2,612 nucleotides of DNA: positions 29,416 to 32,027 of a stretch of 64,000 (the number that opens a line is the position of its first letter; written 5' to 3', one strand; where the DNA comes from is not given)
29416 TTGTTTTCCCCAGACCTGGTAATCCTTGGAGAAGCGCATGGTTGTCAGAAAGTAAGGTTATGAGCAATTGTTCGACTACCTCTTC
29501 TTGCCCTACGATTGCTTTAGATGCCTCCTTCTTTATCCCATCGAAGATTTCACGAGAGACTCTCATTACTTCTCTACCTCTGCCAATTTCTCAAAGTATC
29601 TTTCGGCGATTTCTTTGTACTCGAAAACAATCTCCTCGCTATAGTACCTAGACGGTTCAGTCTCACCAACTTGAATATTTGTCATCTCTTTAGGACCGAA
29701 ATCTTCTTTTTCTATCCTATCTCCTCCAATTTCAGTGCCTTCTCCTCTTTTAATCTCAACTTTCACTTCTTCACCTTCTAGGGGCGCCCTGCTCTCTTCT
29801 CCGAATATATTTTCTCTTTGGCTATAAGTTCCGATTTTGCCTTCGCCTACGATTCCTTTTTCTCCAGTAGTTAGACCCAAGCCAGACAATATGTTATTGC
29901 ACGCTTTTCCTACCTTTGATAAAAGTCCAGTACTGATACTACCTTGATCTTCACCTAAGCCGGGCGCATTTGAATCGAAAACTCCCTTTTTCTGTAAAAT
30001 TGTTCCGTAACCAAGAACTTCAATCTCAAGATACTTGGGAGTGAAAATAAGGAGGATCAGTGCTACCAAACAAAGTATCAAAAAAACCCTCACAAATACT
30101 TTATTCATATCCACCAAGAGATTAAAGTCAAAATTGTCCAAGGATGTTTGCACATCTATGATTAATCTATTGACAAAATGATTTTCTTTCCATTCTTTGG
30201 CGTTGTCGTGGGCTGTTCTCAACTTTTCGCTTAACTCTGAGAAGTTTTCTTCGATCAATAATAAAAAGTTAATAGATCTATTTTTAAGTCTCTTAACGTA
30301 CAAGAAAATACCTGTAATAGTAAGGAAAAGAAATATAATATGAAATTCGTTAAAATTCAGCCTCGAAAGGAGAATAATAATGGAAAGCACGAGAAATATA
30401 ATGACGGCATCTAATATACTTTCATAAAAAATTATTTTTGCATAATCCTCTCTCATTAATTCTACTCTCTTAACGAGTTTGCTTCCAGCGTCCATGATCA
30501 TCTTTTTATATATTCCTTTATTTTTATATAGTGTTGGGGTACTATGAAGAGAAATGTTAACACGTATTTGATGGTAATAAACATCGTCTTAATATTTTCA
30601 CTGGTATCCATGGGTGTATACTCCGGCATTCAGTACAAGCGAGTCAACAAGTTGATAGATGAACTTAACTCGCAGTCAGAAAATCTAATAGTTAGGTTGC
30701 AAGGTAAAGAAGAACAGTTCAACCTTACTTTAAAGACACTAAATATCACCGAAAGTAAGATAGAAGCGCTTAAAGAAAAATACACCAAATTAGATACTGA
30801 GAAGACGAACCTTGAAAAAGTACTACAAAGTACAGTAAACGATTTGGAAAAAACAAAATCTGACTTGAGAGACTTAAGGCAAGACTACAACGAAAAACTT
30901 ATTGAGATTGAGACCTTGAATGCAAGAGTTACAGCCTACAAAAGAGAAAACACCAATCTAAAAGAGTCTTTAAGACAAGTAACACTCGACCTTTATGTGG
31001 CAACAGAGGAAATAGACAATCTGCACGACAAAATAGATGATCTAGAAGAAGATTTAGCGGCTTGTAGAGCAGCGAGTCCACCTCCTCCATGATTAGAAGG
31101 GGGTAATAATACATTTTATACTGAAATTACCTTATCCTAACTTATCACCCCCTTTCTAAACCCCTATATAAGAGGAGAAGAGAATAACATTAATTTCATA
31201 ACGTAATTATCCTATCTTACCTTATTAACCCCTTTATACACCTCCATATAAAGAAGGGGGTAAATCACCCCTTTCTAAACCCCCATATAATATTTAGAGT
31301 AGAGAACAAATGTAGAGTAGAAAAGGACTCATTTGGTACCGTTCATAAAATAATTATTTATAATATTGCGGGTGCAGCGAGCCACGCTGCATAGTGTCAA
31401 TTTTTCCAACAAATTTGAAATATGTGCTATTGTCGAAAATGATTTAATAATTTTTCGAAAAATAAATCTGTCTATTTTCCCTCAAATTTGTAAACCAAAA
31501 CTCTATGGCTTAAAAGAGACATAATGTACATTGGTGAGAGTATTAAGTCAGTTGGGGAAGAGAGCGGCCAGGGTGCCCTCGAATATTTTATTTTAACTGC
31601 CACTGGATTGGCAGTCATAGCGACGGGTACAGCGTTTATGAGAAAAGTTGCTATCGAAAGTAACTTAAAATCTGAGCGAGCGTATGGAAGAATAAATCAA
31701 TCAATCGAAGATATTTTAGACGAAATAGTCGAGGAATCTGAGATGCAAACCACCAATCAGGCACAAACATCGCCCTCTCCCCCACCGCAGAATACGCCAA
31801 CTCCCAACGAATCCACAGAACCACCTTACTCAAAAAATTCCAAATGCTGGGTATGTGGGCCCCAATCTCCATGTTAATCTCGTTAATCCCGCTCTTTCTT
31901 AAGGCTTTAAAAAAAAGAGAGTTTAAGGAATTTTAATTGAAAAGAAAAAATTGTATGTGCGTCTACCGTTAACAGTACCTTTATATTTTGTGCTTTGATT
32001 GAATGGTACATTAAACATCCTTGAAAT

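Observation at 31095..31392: Repeat copy B starts 2 nt after a stop codon and lies upstream of a pilin-like (class III signal peptide) gene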

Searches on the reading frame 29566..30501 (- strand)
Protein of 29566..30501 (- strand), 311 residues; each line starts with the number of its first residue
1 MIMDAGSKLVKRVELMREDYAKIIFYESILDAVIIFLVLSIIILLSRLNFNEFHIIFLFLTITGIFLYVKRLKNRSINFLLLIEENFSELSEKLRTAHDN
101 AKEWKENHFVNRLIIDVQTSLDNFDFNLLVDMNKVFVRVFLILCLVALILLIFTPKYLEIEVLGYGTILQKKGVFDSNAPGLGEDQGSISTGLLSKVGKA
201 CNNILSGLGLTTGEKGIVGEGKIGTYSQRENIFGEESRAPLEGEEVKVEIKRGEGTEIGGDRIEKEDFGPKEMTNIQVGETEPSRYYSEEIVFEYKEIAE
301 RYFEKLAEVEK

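Call 48: search_protein_families(library=pfam, proteins=[window:29566-30501:-], max_evalue=0.01)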
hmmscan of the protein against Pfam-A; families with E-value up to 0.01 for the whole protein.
window:29566-30501:- (311 aa): 1 family
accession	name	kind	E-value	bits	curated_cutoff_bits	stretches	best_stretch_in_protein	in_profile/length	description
PF24334.1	DUF7502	-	1.5e-09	38.1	27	1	82-147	100-165/281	Family of unknown function (DUF7502)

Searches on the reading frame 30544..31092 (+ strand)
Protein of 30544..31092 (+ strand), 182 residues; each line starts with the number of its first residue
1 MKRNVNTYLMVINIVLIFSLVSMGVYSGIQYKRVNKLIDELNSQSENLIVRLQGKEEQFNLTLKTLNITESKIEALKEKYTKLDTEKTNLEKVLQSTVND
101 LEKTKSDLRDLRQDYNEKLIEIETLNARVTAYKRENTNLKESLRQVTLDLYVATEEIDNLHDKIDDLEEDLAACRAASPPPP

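Call 18: find_encoding_contigs(protein=window:30544-31092:+, flank=3000, max_places=10)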
Protein window:30544-31092:+ (182 aa): no gene with exactly this product is on record in the collection.

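Call 48: search_protein_families(library=pfam, proteins=[window:30544-31092:+], max_evalue=0.01)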
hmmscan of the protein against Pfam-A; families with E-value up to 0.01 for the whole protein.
window:30544-31092:+ (182 aa): 14 families
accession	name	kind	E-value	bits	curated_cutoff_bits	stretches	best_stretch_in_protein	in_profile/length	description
PF25450.1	Rab11-FIP3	-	6.3e-06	26.9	31.9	1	117-173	51-107/125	Rab11-FIP3-like domain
PF05911.16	FPP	-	0.00018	20.3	40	1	57-172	678-793/871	Filament-like plant protein, long coiled-coil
PF16043.11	DUF4795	-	0.00022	21.1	34.8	0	122-170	9-57/208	Domain of unknown function (DUF4795)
PF07926.17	TPR_MLP1_2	-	0.00072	20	36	1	72-172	2-102/129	TPR/MLP1/MLP2-like protein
PF04508.17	Pox_A_type_inc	-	0.00077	19.7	21.4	1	155-175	1-21/23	Viral A-type inclusion protein repeat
PF14197.11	Cep57_CLD_2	-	0.0021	18.5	27.1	0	150-176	40-66/67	Centrosome localisation domain of PPC89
PF13166.12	AAA_13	-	0.0026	17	36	1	31-141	371-479/713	AAA domain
PF06005.17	ZapB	-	0.0034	18.3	31.5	0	121-165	26-70/71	Cell division protein ZapB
PF06103.16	DUF948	-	0.0057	17.2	37.2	0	18-76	8-70/89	Bacterial protein of unknown function (DUF948)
PF20492.3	ERM_helical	-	0.0061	17.1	40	0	44-145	7-115/120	Ezrin/radixin/moesin, alpha-helical domain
PF14362.11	DUF4407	-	0.0061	16.3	31.3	1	55-177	131-231/297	Domain of unknown function (DUF4407)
PF25762.1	HAUS1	-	0.0062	16.8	40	1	66-173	116-223/236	HAUS augmin-like complex subunit 1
PF13256.11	DUF4047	-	0.0079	16.7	22.1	1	29-119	24-112/125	Domain of unknown function (DUF4047)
PF01166.23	TSC22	-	0.0087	16.6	30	0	152-173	11-32/57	TSC-22/dip/bun family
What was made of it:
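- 30544..31092 (+): Upstream coiled-coil gene (182 aa, N-terminal TM segment). Its TGA lies 1 nt before the element. Only weak coiled-coil Pfam hits (call 48).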

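Call 54: find_homologous_proteins(query=window:30544-31092:+, max_evalue=0.00001)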
Query window:30544-31092:+ (182 aa): 2 proteins with E <= 0.00001 among 173 candidates.
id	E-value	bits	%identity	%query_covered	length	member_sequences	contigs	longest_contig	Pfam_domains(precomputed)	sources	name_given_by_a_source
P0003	8.9e-106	369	99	100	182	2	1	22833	PF25450.2,PF27605.1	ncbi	-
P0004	4.2e-77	275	75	100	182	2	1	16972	PF27935.1,PF23649.2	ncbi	ncbi:MAG: hypothetical protein ACE5K4_10030 [Candidatus Hydrothermarchaeota archaeon]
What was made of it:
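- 30544..31092 (+): Orthologs P0003 (99%) and P0004 (75%, Hydrothermarchaeota MAG) (call 54).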

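Call 55: find_encoding_contigs(protein=P0004, flank=6000, max_places=5)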
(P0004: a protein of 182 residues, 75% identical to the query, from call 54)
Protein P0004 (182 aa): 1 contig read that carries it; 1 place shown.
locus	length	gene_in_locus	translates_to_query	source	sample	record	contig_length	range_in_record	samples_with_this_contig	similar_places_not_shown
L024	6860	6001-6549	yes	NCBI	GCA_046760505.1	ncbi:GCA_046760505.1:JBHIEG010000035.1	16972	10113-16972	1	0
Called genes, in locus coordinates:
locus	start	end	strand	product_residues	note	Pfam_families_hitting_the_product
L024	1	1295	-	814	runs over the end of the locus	PF00092:VWA, PF13519:VWA_2, PF07090:GATase1_like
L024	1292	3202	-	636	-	PF07584:BatA, PF00092:VWA, PF13519:VWA_2, PF24157:DUF7408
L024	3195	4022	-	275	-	PF01882:DUF58, PF00092:VWA (faint), PF13519:VWA_2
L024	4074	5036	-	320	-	PF00493:MCM, PF20030:bpMoxR, PF01078:Mg_chelatase (faint), PF00004:AAA (weak), PF07726:AAA_3, PF07728:AAA_5, PF17863:AAA_lid_2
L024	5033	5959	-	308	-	PF24334:DUF7502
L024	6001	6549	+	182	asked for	PF23649:FKBP15 (weak), PF27935:CCDC61_coil (faint)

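Call 56: find_encoding_contigs(protein=P0003, flank=6000, max_places=5)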
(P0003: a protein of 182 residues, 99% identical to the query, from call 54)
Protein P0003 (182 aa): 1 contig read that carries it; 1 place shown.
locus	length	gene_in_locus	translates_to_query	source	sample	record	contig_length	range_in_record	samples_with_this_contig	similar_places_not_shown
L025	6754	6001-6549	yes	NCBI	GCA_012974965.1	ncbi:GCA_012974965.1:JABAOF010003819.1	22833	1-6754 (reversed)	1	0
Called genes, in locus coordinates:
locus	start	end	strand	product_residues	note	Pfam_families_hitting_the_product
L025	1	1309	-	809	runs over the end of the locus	-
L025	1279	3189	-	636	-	PF07584:BatA, PF00092:VWA, PF13519:VWA_2, PF24157:DUF7408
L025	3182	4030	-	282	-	PF01882:DUF58, PF13519:VWA_2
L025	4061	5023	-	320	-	PF00493:MCM (weak), PF20030:bpMoxR, PF01078:Mg_chelatase (faint), PF00004:AAA, PF07726:AAA_3, PF07728:AAA_5, PF17863:AAA_lid_2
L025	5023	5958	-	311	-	PF24334:DUF7502 (weak)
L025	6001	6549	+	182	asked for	PF25450:Rab11-FIP3 (faint), PF27605:ODF2_C (weak)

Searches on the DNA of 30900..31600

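Call 21: search_rna_families(source=window, start=30900, end=31600, threshold=evalue, max_evalue=10)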
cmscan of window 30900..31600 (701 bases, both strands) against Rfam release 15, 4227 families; matches with E-value up to 10: 8.
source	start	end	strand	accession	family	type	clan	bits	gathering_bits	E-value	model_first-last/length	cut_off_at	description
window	31149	31277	+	RF00082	SraG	Gene; sRNA;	-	20.9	50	0.39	1-177/177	no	SraG RNA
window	31382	31496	+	RF01607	ceN100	Gene; snRNA; snoRNA; HACA-box;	-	19.7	80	0.4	1-132/132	no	C. elegans snoRNA ceN100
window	31164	31228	-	RF03189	mir-1175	Gene; miRNA;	-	16.7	51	0.77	1-72/72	no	mir-1175 microRNA precursor family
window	31247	31281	-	RF03880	mir-1684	Gene; miRNA;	-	15.7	60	4.6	1-87/87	no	mir-1684 microRNA precursor family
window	31190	31277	-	RF02527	SSRC38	Gene; sRNA;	-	15.4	80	4.5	1-166/166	no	Streptococcus sRNA SSRC38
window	31220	31255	-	RF03027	RT-6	Gene; sRNA;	-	14.3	46.7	2.5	1-75/75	no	RT-6 RNA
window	31228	31290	-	RF02937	Clostridiales-2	Gene; sRNA;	-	13.9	58.6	2.8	1-82/82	no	Clostridiales-2 RNA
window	31051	31183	-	RF02132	HOXB13-AS1_1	Gene; lncRNA;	-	12.9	60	3.4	1-136/136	no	HOXB13 antisense RNA 1 conserved region 1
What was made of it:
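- On Known RNA families (Rfam 15): The best hit in 30900-31600 is 20.9 bits against a cutoff of 50, E 0.39 (call 21).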

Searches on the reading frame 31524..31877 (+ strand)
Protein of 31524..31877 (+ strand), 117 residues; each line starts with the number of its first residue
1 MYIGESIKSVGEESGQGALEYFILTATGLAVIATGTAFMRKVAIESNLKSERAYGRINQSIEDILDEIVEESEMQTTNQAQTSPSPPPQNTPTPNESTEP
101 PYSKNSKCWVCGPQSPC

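Call 19: find_encoding_contigs(protein=window:31524-31877:+, flank=3000, max_places=10)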
Protein window:31524-31877:+ (117 aa): no gene with exactly this product is on record in the collection.

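Call 33: find_homologous_proteins(query=window:31524-31877:+, max_evalue=0.001)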
Query window:31524-31877:+ (117 aa): 2 proteins with E <= 0.001 among 16 candidates.
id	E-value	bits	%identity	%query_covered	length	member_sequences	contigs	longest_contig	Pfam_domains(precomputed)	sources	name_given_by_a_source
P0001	6.0e-71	254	100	100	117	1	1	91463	-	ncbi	-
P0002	2.2e-38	149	68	97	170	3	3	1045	-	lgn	-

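Call 34: find_encoding_contigs(protein=P0001, flank=10000, max_places=5)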
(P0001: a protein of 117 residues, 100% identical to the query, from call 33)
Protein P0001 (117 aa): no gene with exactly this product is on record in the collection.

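Call 35: find_encoding_contigs(protein=P0002, flank=10000, max_places=5)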
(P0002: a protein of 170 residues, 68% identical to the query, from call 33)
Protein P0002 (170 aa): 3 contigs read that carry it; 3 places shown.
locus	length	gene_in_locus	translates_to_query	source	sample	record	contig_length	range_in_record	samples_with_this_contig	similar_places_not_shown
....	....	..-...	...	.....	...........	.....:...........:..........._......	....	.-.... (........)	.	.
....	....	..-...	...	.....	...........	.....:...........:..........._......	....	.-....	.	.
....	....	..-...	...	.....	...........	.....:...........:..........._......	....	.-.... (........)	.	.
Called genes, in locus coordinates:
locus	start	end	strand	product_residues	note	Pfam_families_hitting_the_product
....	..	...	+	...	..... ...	-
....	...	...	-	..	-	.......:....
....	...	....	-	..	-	?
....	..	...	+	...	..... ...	-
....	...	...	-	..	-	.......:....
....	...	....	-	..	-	?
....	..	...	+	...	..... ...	-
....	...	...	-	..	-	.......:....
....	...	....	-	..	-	?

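Call 48: search_protein_families(library=pfam, proteins=[window:31524-31877:+], max_evalue=0.01)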
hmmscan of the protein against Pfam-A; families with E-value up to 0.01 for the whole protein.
window:31524-31877:+ (117 aa): 0 families

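Call 63: search_protein_families(library=pfam, proteins=[window:31524-31877:+, P0002], max_evalue=10)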
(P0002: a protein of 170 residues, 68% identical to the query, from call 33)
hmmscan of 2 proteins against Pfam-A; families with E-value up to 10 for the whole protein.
window:31524-31877:+ (117 aa): 2 families
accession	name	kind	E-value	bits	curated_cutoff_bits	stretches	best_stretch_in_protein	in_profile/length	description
PF07400.16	IL11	-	0.095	12.7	25.8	1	38-93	82-134/170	Interleukin 11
PF04021.17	Class_IIIsignal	-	0.79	10.2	23.7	1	15-26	3-14/27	Class III signal peptide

P0002 (170 aa): 1 family
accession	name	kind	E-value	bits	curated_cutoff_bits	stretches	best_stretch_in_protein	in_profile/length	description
PF04021.17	Class_IIIsignal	-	0.048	14.1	23.7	1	49-65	3-18/27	Class III signal peptide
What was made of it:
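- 31524..31877 (+): Downstream ORF (117 aa) with the class III signal-like motif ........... PF04021 below threshold (call 63).
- On Class III signal peptide / archaeal pilin (neighbouring gene): The QxSxExxxL-like motif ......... is present (call 63).
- Checked: Pfam PF04021 (class III signal peptide) hits it only below threshold, at E 0.79, and E 0.048 in the ortholog (call 63).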

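Call 64: search_protein_families(library=ncbifam, proteins=[window:31524-31877:+, P0002], max_evalue=10)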
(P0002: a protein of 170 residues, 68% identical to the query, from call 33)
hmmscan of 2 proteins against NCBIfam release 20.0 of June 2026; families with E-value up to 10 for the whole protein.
window:31524-31877:+ (117 aa): 2 families
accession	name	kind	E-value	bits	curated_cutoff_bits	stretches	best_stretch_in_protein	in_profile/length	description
NF045650.1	CD1247_Nterm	equivalog_domain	0.042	14.5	30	1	46-81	15-50/70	CD1247 N-terminal domain-containing protein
TIGR01770.1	NDH_I_N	subfamily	0.25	10.3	332.6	1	5-41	143-179/472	NADH-quinone oxidoreductase subunit NuoN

P0002 (170 aa): 0 families
